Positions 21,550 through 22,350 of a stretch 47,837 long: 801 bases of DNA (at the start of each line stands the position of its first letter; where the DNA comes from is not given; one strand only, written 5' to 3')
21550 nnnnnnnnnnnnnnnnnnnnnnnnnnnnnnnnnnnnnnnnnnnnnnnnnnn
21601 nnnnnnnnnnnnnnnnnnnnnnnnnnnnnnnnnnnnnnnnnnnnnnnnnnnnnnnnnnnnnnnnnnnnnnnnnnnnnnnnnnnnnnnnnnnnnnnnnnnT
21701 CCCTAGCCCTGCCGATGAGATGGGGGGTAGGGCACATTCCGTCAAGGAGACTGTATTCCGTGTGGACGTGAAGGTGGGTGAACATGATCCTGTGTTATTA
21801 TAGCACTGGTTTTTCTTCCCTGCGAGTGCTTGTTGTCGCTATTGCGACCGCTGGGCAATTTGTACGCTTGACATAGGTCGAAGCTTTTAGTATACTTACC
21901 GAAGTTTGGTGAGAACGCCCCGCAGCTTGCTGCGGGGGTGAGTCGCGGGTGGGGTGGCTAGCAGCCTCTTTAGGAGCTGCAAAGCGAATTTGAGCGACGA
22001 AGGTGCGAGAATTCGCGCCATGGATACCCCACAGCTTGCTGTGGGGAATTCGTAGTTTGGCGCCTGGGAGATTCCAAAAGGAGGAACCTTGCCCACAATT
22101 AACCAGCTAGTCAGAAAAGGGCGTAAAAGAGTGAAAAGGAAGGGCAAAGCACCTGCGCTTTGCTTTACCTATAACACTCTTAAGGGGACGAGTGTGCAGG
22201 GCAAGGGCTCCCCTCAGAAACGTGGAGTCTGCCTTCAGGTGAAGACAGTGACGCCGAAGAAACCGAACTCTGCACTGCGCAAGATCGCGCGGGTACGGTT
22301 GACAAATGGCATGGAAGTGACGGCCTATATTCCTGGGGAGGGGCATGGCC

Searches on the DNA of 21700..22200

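Call 4: search_rna_families(source=window, start=21700, end=22200, threshold=evalue, max_evalue=10, show_alignments=3)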
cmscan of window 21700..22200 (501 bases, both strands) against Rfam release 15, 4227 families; matches with E-value up to 10: 0.
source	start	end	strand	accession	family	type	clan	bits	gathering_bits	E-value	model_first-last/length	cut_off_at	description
